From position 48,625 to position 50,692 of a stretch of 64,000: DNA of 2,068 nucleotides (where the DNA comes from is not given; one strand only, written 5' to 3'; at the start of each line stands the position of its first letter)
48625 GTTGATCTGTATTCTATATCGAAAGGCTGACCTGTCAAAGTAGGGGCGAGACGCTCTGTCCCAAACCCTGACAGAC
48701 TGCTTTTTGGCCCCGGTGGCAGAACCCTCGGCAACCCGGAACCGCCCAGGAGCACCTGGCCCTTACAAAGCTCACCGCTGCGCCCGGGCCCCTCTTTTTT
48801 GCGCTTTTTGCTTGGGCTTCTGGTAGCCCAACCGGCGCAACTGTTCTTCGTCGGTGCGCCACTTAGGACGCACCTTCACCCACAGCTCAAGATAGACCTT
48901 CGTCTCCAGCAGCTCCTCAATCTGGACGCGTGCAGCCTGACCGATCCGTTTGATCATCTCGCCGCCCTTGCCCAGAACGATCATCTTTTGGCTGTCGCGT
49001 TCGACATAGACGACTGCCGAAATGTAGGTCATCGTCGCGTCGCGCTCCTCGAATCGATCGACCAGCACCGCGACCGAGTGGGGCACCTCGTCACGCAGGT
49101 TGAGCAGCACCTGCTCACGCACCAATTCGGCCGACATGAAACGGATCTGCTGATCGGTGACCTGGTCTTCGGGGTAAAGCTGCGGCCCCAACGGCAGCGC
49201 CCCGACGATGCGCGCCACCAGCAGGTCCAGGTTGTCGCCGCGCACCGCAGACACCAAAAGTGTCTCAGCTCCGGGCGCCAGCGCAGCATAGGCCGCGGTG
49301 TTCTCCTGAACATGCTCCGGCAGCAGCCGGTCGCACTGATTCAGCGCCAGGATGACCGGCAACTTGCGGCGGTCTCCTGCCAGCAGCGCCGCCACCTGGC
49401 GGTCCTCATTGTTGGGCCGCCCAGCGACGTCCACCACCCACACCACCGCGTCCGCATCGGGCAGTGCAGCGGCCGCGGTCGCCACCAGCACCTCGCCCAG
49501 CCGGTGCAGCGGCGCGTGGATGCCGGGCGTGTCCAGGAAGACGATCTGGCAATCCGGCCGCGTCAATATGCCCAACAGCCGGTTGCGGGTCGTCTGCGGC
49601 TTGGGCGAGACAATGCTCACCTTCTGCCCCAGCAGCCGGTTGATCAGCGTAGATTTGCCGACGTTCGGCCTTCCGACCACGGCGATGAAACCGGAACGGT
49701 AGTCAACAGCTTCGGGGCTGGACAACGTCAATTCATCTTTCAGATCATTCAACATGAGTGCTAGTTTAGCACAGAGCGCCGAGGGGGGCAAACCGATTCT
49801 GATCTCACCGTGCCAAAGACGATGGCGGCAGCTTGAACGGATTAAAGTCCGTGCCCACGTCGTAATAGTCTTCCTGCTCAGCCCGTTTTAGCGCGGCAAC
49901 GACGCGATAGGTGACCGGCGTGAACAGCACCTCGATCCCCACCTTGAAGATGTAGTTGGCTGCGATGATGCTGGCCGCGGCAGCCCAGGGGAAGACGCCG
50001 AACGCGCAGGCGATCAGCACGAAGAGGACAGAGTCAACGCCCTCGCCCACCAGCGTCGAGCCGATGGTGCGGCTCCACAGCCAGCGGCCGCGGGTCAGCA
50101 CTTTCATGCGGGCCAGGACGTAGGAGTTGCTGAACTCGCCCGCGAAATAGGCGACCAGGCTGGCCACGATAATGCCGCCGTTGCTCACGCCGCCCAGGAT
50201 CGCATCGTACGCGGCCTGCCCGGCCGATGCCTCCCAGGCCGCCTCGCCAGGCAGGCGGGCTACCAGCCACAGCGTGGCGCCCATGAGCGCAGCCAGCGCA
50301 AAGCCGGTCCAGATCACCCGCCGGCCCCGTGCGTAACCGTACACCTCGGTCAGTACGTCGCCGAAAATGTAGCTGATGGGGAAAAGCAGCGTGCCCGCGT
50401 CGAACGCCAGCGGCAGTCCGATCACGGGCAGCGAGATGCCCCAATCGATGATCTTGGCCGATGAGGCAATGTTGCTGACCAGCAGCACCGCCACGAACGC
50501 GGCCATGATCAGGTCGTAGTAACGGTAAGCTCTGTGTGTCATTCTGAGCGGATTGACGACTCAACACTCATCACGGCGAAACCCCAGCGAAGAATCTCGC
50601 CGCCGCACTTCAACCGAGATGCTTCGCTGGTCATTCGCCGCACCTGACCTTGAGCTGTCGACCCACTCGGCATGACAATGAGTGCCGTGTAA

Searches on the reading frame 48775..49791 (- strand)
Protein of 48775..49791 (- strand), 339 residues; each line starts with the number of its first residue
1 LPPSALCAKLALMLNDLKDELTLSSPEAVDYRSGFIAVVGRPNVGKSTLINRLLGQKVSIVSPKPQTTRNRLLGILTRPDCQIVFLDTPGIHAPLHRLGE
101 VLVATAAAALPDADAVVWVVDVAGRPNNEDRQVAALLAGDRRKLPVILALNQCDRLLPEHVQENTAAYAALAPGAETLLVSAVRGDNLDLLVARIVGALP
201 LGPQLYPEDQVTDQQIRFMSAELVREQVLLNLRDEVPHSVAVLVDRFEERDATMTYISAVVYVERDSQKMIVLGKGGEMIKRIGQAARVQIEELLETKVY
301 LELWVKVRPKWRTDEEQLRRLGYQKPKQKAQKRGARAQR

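Call 79: search_protein_families(library=pfam, proteins=[window:48775-49791:-], max_evalue=0.00001)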
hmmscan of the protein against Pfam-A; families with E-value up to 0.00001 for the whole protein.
window:48775-49791:- (339 aa): 6 families
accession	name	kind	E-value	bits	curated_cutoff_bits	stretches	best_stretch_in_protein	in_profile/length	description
PF01926.29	MMR_HSR1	-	9.4e-26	90.6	21.9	1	36-152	2-113/113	50S ribosome-binding GTPase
PF07650.23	KH_2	-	3.3e-20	72.1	22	1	235-312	1-78/78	KH domain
PF02421.24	FeoB_N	-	5.1e-12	46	27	1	36-192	3-153/156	Ferrous iron transport protein B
PF00350.29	Dynamin_N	-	4.3e-09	37.1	27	0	36-69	1-34/168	Dynamin family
PF00009.33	GTP_EFTU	-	5.4e-08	33.1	26.5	0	38-199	8-186/188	Elongation factor Tu GTP binding domain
PF03193.22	RsgA_GTPase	-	1.2e-06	28.9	30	0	34-92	107-169/174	RsgA GTPase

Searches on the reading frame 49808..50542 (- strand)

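Call 79: search_protein_families(library=pfam, proteins=[window:49808-50542:-], max_evalue=0.00001)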
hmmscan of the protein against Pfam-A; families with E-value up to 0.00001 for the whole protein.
window:49808-50542:- (245 aa): 1 family
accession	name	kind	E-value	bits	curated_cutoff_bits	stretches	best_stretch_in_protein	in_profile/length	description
PF02592.20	Vut_1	-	2e-47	161.8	27.2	1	48-214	1-152/152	Putative vitamin uptake transporter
